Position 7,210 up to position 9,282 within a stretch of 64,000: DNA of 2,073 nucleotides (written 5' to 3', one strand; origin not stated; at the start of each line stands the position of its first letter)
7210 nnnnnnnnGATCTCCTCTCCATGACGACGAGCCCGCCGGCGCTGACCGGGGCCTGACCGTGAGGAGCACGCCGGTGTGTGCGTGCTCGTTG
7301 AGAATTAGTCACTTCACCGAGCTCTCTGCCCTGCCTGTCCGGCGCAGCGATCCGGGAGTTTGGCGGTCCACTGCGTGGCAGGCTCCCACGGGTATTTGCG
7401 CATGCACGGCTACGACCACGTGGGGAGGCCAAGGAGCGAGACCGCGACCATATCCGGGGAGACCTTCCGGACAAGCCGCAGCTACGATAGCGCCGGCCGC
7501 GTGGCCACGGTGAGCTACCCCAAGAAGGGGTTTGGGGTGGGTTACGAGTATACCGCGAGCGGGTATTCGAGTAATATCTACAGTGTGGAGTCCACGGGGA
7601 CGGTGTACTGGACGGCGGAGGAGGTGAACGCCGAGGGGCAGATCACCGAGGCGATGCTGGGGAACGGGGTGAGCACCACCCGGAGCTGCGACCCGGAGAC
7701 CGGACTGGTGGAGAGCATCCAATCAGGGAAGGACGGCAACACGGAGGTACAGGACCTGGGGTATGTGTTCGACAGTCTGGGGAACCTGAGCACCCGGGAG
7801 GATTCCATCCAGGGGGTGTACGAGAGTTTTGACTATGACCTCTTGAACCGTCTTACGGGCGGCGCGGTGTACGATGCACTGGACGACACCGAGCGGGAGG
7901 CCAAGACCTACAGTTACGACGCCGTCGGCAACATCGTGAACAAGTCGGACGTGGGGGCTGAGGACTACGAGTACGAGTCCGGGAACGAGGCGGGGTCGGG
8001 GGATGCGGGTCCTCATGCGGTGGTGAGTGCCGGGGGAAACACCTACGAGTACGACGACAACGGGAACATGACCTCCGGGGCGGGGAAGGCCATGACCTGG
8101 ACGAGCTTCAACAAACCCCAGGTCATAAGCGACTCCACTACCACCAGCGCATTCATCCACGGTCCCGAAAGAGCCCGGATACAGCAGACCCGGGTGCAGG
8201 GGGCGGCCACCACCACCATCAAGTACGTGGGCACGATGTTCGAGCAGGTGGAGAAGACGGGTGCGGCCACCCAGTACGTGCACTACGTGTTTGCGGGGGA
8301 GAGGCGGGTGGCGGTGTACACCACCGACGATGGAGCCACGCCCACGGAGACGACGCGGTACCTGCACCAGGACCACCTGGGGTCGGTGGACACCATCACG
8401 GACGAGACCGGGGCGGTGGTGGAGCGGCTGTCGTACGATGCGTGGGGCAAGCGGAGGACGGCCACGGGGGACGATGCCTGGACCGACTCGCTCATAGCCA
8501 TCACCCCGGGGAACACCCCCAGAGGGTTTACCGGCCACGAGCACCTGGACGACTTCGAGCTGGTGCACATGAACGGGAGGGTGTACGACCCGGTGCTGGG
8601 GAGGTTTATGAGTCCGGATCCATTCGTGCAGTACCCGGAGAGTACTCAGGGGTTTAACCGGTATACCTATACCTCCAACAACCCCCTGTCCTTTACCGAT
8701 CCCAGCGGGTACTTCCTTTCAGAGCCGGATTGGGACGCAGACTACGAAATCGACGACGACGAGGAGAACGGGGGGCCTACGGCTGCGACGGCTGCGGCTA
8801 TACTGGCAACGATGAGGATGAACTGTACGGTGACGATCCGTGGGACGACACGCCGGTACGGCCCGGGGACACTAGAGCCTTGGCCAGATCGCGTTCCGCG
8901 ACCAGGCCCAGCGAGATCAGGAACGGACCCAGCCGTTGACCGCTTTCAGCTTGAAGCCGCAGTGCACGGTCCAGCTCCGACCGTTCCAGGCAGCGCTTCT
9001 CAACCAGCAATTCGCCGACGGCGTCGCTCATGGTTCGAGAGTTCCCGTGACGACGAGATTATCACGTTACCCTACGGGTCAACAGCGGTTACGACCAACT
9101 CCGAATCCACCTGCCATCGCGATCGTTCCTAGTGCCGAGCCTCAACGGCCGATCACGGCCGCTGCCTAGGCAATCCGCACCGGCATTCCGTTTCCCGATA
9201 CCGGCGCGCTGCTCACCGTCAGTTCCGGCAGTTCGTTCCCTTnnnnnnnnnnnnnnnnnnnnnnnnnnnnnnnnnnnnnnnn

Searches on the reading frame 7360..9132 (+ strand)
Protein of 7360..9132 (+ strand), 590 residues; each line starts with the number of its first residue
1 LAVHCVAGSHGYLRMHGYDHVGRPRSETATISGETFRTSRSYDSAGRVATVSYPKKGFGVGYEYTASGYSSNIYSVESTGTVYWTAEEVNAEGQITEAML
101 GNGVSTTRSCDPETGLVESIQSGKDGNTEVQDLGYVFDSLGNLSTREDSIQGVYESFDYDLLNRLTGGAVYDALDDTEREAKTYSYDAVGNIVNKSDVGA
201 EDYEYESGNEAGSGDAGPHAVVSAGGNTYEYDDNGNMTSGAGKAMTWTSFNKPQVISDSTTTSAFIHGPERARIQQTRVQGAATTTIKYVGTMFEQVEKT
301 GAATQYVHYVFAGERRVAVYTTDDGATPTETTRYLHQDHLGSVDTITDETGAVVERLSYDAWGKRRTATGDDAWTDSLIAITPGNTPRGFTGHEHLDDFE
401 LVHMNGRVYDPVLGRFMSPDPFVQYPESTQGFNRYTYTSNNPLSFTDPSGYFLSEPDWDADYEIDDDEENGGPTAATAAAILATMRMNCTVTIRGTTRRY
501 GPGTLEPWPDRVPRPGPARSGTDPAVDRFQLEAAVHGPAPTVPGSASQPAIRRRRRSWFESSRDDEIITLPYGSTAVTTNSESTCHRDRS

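Call 10: search_protein_families(library=pfam, max_evalue=0.01, proteins=[window:7360-9132:+])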
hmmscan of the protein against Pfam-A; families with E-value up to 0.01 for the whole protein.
window:7360-9132:+ (590 aa): 2 families
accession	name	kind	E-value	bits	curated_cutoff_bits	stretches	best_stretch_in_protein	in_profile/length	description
PF05593.20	RHS_repeat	-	1e-12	48.5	22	1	18-55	1-35/38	RHS Repeat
PF03527.20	RHS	-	0.0002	21.6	27.9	1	334-364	3-33/38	RHS protein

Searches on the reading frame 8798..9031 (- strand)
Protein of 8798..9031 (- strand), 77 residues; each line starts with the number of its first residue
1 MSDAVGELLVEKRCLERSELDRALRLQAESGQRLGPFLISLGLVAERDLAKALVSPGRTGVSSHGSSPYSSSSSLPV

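Call 45: search_protein_families(library=pfam, max_evalue=0.01, proteins=[window:8798-9031:-])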
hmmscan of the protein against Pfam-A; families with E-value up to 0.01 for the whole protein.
window:8798-9031:- (77 aa): 0 families

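Call 65: search_protein_families(library=ncbifam, max_evalue=0.001, proteins=[window:8798-9031:-])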
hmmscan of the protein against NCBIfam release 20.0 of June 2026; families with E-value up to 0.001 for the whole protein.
window:8798-9031:- (77 aa): 4 families
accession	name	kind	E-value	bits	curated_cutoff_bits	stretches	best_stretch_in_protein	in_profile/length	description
NF053729.1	c-di-GMP_motif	domain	9.1e-14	51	38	1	6-53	3-50/53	cyclic di-GMP-binding domain-containing protein, MshE-related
NF012033.0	PRK15489.1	equivalog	6.5e-06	24.6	537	1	4-54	492-542/703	glycosyl transferase family protein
TIGR03029.1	EpsG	equivalog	3.3e-05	23.2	313.8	1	4-54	4-54/274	chain length determinant protein tyrosine kinase EpsG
NF008411.1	PRK11234.1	equivalog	3.6e-05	22.3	1170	1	3-55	482-533/723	cyclic di-3',5'-guanylate-activated glycosyltransferase NfrB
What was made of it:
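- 8876..9031 (-): 5' stub, about 52 codons, of a GspE/MshE-type secretion ATPase gene. NF053729 MshEN-type domain, 51 bits against a cut-off of 38 (call 65).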
